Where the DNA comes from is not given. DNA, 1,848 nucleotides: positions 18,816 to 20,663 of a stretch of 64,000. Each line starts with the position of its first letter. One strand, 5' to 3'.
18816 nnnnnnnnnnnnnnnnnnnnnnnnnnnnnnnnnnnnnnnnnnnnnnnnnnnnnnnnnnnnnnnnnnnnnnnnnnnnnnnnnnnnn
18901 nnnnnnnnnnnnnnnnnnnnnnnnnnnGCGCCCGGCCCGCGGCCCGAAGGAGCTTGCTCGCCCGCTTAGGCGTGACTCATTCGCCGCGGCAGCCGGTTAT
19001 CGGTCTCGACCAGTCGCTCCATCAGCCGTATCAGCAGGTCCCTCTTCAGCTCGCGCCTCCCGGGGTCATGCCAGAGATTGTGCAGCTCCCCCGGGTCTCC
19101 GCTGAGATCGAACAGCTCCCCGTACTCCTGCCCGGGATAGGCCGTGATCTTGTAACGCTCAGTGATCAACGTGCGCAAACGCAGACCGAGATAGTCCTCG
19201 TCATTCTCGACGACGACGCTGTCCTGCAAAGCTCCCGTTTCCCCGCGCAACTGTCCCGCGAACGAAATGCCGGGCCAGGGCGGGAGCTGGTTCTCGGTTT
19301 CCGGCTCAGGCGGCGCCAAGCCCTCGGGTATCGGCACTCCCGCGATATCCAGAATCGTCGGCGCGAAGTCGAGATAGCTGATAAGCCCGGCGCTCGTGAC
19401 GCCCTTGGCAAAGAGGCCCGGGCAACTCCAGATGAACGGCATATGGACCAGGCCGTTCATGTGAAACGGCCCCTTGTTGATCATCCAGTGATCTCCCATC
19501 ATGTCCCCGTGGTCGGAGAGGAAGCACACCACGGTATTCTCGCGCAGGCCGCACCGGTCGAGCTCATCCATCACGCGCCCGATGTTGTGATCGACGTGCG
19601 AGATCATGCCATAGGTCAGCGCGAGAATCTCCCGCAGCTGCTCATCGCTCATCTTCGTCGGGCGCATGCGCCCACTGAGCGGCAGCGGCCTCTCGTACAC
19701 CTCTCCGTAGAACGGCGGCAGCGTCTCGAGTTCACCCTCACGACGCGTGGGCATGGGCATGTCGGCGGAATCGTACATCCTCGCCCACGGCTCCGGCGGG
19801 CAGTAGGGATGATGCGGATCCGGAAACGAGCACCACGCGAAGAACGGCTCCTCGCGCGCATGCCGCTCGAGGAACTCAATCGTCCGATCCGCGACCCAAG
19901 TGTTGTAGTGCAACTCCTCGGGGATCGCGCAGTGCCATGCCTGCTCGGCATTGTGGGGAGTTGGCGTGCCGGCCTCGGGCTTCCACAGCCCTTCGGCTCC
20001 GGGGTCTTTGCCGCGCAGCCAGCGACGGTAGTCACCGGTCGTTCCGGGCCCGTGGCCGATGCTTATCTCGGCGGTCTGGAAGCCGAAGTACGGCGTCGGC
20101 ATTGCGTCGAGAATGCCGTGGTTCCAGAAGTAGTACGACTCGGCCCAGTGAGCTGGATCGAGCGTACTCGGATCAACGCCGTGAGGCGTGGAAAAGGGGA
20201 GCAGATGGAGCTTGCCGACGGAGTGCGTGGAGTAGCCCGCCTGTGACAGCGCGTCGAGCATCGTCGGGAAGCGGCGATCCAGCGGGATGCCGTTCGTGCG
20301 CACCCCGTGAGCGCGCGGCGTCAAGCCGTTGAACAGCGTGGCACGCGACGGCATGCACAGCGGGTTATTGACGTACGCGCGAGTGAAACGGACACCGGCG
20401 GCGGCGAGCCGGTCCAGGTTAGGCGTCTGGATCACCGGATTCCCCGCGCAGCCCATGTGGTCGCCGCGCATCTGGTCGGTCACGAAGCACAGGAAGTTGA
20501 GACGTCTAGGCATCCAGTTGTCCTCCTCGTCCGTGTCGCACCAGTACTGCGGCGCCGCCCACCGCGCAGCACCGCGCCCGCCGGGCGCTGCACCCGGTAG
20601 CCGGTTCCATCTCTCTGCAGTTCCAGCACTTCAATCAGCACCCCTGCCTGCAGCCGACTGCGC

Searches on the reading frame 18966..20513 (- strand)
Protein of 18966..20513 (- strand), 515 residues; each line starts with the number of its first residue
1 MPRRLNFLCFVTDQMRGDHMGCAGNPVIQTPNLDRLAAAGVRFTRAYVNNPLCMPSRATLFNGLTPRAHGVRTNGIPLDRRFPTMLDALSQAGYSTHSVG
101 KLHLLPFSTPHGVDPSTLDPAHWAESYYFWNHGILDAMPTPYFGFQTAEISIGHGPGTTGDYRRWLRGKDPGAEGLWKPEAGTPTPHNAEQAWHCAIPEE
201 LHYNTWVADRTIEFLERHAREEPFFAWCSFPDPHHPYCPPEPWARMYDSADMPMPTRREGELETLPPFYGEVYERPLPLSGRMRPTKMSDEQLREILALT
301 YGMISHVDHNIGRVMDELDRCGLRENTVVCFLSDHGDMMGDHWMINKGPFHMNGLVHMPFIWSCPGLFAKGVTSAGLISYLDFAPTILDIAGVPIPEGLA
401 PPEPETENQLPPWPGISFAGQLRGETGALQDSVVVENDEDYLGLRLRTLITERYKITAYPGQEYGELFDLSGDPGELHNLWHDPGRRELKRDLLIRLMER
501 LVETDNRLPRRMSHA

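Call 10: search_protein_families(library=pfam, proteins=[window:18966-20513:-], max_evalue=0.001)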
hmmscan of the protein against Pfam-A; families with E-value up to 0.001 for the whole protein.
window:18966-20513:- (515 aa): 4 families
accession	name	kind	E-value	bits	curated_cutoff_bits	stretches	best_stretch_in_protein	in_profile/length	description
PF00884.28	Sulfatase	-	2.6e-50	171.9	25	1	6-393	2-301/301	Sulfatase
PF16347.10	SGSH_C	-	7e-14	52.7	29.3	2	447-499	97-150/154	N-sulphoglucosamine sulphohydrolase, C-terminal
PF01663.27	Phosphodiest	-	1.4e-11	45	23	1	10-342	4-228/342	Type I phosphodiesterase / nucleotide pyrophosphatase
PF02995.22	DUF229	-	0.0005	19.3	25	1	302-350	308-356/496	Protein of unknown function (DUF229)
